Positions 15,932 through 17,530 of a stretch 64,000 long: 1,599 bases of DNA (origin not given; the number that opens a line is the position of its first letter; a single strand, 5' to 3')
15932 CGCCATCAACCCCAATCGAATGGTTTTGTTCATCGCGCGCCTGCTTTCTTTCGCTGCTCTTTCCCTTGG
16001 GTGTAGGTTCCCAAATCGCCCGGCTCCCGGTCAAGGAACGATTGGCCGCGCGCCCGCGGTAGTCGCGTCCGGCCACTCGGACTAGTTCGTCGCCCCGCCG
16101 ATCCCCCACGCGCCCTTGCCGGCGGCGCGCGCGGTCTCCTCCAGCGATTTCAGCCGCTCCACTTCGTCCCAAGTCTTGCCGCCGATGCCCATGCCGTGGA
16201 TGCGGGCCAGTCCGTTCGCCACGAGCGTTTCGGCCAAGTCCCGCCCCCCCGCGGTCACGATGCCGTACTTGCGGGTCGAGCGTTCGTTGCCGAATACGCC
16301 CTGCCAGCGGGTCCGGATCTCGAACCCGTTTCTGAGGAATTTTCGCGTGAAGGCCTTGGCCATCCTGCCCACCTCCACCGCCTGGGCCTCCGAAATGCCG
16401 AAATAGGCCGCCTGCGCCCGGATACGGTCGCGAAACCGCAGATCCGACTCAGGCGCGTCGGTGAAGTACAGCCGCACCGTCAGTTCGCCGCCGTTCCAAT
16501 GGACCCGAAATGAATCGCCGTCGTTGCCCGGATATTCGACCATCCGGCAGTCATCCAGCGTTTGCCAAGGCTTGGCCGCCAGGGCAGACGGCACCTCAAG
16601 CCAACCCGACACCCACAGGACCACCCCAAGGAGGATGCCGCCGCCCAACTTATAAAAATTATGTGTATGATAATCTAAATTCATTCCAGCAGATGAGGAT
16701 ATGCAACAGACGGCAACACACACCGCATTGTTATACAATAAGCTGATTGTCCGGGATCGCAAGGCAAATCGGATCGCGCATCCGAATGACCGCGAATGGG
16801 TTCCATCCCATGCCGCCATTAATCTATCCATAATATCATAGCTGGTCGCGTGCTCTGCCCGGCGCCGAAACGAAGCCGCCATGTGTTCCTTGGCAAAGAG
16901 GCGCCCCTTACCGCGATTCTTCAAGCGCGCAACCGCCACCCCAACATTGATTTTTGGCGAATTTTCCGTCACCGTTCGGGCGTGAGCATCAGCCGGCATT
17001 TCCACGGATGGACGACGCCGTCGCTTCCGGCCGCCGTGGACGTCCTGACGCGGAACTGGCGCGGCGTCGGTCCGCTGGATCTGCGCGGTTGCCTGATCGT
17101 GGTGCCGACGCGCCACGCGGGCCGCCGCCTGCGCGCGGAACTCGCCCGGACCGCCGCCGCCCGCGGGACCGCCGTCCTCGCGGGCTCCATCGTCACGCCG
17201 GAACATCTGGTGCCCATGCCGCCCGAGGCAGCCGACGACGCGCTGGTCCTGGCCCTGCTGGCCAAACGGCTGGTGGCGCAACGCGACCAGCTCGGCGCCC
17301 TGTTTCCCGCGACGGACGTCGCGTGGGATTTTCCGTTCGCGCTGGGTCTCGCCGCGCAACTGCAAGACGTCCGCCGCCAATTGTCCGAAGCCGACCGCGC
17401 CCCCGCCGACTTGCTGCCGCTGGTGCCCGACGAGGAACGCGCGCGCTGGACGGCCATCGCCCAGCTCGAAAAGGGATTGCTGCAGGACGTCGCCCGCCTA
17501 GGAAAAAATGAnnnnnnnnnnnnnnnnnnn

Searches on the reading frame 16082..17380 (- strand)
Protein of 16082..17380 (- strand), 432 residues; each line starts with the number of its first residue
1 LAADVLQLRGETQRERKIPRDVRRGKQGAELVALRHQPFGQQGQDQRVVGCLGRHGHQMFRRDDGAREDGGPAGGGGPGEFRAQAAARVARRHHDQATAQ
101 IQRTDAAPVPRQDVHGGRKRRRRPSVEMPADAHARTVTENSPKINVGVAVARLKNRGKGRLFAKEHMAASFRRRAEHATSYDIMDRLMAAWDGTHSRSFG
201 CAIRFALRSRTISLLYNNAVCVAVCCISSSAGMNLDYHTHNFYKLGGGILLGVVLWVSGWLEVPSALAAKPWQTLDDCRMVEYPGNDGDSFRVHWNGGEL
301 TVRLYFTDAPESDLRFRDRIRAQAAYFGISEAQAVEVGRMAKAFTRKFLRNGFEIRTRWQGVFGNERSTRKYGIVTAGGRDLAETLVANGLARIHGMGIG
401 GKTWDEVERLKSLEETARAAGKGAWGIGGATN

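Call 47: search_protein_families(library=pfam, proteins=[window:16082-17380:-], max_evalue=0.00001)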
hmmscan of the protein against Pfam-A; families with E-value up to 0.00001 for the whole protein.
window:16082-17380:- (432 aa): 1 family
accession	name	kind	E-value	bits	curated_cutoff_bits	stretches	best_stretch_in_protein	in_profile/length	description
PF00565.23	SNase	-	2.4e-06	28.4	21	1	301-425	1-105/107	Staphylococcal nuclease homologue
